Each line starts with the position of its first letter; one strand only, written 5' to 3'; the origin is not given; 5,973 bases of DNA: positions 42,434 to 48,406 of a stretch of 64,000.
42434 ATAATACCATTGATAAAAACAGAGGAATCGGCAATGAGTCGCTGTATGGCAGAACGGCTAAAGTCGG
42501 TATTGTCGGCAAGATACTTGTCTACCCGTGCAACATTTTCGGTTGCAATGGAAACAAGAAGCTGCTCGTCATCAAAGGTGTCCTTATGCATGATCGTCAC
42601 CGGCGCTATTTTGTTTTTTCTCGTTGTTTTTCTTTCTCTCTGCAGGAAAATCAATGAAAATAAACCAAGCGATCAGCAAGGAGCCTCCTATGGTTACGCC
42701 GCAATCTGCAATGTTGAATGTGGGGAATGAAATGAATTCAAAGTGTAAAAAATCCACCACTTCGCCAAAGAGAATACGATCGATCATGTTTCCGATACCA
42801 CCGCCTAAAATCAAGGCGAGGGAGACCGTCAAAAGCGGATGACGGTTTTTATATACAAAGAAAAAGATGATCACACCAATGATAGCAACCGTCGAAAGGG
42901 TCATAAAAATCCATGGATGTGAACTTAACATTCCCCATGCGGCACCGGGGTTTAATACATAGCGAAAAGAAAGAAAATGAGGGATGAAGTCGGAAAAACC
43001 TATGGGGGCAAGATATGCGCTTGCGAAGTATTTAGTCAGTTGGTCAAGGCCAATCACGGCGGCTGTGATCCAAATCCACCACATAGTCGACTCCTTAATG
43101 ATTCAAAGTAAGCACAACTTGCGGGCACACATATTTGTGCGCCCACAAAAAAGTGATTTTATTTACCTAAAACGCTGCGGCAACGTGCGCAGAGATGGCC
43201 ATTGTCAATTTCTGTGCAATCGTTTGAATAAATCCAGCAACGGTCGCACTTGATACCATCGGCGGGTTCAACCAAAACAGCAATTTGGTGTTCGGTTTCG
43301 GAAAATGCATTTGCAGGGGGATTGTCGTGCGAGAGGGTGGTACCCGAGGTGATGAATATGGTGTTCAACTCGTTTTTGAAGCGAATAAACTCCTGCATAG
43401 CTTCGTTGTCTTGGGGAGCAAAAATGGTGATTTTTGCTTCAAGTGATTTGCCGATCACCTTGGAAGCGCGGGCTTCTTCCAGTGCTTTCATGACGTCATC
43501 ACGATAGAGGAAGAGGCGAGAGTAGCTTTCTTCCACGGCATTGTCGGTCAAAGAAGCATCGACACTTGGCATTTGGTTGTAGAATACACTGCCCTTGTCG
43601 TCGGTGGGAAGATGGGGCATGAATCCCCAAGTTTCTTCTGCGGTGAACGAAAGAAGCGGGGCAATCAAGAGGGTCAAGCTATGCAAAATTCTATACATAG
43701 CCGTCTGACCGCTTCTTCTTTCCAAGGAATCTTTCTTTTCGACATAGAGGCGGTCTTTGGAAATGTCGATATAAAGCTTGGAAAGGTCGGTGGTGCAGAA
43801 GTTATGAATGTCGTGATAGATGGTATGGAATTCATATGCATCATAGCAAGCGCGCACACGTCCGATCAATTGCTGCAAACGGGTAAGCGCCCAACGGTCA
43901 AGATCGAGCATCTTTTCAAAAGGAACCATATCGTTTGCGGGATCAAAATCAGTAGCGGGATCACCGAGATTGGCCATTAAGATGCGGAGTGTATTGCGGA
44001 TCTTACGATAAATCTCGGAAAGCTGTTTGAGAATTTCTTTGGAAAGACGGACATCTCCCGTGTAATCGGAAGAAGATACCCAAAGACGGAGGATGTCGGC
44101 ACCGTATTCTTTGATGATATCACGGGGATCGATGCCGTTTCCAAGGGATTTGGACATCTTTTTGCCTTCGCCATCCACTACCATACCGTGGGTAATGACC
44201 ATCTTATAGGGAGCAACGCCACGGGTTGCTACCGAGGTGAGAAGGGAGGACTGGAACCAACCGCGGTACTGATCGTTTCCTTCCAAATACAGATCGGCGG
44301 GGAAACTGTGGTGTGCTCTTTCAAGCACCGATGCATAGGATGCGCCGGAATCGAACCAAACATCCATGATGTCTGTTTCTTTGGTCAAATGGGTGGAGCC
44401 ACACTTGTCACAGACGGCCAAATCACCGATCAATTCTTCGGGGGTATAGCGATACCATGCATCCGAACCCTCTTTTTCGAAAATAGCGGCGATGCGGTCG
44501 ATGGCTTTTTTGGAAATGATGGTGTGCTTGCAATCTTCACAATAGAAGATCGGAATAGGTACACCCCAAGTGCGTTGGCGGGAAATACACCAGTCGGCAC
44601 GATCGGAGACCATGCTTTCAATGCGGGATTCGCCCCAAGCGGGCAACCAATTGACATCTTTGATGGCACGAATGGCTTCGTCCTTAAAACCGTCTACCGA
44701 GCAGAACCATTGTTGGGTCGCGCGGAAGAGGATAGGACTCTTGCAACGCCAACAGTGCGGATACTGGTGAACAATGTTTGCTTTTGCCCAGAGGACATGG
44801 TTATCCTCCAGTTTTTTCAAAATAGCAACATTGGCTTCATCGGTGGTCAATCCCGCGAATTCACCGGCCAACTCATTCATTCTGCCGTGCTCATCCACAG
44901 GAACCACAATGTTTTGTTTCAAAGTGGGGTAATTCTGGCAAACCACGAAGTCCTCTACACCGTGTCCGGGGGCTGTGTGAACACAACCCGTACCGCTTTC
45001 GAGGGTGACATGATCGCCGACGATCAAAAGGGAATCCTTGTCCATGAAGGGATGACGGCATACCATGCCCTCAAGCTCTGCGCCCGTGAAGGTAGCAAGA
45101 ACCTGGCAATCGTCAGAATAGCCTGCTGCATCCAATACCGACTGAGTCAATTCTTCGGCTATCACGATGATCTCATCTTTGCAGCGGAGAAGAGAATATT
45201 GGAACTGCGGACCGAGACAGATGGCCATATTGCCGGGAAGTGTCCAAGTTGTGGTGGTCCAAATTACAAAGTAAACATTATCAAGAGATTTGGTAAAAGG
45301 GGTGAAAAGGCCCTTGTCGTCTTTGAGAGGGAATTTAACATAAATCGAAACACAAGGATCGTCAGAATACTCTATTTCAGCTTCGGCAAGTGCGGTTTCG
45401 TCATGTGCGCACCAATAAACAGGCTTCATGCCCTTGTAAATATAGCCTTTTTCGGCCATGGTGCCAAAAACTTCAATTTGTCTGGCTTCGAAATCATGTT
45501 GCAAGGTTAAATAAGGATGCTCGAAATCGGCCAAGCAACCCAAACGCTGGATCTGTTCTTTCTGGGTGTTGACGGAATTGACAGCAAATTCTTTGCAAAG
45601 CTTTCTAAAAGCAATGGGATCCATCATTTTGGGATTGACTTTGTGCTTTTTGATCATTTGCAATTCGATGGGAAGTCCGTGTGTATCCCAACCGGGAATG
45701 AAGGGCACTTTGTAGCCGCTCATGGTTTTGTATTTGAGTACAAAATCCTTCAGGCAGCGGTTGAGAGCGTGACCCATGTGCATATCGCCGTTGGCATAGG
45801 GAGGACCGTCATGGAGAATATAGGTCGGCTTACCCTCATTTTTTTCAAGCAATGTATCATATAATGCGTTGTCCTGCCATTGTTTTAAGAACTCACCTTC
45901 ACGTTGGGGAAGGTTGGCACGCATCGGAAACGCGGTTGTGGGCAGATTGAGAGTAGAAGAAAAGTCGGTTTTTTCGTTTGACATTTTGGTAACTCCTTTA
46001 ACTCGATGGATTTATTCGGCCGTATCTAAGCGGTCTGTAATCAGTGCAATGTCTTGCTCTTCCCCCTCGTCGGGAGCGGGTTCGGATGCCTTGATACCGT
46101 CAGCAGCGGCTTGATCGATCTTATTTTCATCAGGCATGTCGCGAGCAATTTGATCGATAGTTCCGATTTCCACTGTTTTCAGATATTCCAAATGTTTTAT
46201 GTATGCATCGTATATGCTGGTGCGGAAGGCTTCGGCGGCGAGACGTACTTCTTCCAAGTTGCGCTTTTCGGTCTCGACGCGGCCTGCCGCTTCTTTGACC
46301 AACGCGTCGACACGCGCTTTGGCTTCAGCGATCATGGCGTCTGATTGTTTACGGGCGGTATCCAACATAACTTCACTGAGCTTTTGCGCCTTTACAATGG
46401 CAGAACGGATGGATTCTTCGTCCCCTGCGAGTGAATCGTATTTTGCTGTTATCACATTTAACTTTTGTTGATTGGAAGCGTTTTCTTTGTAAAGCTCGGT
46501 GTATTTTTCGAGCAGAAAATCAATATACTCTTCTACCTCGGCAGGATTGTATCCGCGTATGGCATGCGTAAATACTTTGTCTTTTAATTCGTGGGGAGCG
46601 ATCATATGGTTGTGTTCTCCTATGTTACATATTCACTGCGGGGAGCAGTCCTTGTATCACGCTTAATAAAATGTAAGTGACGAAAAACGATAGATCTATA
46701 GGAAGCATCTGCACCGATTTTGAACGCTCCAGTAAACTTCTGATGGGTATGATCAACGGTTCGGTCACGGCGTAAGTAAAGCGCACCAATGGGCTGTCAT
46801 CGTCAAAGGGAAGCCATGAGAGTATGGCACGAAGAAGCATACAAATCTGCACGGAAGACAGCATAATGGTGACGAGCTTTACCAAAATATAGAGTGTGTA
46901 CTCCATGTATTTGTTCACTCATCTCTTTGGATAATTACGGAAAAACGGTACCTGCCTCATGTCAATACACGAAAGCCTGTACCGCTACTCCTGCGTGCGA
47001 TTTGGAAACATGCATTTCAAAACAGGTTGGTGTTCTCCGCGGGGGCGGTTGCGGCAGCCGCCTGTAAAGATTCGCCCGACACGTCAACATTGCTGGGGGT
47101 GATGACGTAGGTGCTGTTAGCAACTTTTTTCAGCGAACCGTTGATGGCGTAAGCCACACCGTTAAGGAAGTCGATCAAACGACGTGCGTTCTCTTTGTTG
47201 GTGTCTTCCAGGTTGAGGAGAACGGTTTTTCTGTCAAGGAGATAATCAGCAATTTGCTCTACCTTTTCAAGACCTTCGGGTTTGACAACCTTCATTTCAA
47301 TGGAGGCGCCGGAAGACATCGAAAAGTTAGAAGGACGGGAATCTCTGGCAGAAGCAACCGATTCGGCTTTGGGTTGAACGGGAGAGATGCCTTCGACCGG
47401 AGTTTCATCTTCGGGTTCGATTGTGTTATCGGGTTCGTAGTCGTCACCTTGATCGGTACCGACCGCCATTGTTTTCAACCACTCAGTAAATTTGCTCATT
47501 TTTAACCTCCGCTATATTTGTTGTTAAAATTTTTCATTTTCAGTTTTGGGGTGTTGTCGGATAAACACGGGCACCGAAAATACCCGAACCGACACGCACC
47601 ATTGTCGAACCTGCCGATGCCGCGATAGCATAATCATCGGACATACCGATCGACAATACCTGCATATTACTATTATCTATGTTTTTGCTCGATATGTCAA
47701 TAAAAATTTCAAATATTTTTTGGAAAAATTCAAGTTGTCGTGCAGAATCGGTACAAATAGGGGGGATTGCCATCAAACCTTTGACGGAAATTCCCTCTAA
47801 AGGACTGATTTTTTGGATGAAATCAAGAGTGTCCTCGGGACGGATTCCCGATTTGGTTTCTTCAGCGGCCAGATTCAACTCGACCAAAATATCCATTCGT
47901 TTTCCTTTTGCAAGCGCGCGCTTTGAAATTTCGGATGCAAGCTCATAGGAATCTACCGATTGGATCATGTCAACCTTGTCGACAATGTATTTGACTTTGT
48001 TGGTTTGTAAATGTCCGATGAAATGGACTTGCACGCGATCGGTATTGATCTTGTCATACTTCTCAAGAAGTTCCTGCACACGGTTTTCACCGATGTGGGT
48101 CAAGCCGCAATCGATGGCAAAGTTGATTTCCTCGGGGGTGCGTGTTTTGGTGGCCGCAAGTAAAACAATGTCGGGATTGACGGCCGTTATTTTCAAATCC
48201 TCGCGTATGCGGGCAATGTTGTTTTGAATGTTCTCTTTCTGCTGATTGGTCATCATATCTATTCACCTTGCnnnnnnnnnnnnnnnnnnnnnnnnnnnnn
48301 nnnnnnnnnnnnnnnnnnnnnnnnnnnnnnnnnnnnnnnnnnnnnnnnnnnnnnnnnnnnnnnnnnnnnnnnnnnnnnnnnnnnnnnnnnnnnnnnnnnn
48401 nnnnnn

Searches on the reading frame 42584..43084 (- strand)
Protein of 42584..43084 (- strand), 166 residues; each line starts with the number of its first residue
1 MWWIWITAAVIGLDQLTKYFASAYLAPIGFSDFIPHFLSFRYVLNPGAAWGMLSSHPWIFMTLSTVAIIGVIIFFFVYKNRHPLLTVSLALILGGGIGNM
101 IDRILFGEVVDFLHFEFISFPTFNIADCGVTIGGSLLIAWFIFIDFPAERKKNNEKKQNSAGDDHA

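Call 74: search_protein_families(library=pfam, proteins=[window:42584-43084:-], max_evalue=0.001)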
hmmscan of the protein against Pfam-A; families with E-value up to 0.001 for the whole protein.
window:42584-43084:- (166 aa): 1 family
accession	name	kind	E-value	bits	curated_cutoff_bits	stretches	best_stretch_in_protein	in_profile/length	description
PF01252.23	Peptidase_A8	-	7.1e-40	136.9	25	1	6-143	1-142/142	Signal peptidase (SPase) II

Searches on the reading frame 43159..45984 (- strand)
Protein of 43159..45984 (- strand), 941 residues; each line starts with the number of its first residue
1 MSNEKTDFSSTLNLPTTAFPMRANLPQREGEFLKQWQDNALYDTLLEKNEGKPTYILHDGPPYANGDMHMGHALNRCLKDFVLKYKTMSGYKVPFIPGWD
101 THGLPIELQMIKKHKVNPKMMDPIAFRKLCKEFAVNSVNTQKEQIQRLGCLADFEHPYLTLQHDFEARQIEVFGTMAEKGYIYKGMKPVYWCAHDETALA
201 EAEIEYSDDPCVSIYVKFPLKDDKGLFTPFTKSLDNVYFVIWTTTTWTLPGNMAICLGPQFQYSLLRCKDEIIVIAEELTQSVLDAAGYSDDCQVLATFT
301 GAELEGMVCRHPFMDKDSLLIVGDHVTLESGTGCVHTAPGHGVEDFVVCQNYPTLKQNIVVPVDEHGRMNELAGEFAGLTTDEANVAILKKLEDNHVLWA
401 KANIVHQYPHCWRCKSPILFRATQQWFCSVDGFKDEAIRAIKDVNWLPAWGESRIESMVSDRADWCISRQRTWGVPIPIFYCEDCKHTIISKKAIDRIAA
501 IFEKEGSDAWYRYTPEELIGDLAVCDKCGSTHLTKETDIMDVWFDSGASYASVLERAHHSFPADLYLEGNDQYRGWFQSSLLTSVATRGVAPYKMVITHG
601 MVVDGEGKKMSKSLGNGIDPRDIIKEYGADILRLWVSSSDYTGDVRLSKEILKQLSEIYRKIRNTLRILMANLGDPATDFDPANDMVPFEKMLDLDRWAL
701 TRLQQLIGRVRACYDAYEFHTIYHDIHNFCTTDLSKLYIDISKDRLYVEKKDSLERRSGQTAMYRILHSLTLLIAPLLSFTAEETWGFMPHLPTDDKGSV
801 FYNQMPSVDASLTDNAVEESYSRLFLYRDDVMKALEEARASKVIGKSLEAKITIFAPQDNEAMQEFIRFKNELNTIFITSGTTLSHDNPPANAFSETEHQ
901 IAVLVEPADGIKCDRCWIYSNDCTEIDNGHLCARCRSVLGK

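Call 74: search_protein_families(library=pfam, proteins=[window:43159-45984:-], max_evalue=0.001)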
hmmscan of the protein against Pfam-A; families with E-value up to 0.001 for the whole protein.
window:43159-45984:- (941 aa): 6 families
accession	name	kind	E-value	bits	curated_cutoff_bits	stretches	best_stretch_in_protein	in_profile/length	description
PF00133.28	tRNA-synt_1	-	6.6e-141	470.2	22.7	1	32-648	2-414/414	tRNA synthetases class I (I, L, M and V)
PF08264.19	Anticodon_1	-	5.5e-31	107.9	25.1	1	696-853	1-147/148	Anticodon-binding domain of tRNA ligase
PF09334.17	tRNA-synt_1g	-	4e-27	95.4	20.1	2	62-205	8-136/391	tRNA synthetases class I (M)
PF01406.26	tRNA-synt_1e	-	6.2e-11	42.6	27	1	579-654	224-298/301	tRNA synthetases class I (C) catalytic domain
PF13603.12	tRNA-synt_1_2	-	4.5e-05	23.4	25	1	305-370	85-150/185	Leucyl-tRNA synthetase, editing domain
PF01921.24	tRNA-synt_1f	-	0.00014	21.4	27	1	598-665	271-338/360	tRNA synthetases class I (K)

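Call 102: list_cluster_members(proteins=[window:43159-45981:-, window:8690-9262:+, window:15183-20393:+, window:35275-36696:-, window:47017-47496:-])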
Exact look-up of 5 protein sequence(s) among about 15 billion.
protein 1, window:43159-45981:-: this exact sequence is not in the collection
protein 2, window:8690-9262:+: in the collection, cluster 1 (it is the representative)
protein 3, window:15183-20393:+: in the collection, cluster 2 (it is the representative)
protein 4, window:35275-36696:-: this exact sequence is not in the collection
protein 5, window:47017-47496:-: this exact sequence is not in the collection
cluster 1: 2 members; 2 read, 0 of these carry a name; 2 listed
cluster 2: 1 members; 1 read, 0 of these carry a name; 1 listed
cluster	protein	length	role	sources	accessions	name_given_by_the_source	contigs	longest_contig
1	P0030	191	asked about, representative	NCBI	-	-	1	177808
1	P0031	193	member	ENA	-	-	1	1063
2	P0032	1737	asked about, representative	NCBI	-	-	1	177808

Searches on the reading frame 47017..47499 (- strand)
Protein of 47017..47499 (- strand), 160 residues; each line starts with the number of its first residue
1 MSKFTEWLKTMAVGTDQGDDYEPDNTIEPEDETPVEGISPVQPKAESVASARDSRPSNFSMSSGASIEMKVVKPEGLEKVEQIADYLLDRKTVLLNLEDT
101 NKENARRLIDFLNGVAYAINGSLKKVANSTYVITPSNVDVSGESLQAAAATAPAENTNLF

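Call 74: search_protein_families(library=pfam, proteins=[window:47017-47499:-], max_evalue=0.001)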
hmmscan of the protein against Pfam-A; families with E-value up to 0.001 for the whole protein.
window:47017-47499:- (160 aa): 1 family
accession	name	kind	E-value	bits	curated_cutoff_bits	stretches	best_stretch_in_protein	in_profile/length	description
PF04472.17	SepF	-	1.6e-25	89.5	27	1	70-140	2-72/72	Cell division protein SepF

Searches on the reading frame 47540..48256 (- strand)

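Call 74: search_protein_families(library=pfam, proteins=[window:47540-48256:-], max_evalue=0.001)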
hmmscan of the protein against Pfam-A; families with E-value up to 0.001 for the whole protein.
window:47540-48256:- (238 aa): 1 family
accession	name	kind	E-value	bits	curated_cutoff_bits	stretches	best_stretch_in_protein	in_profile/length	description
PF01168.26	Ala_racemase_N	-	1.1e-17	65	24.1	1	9-230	5-219/220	Alanine racemase, N-terminal domain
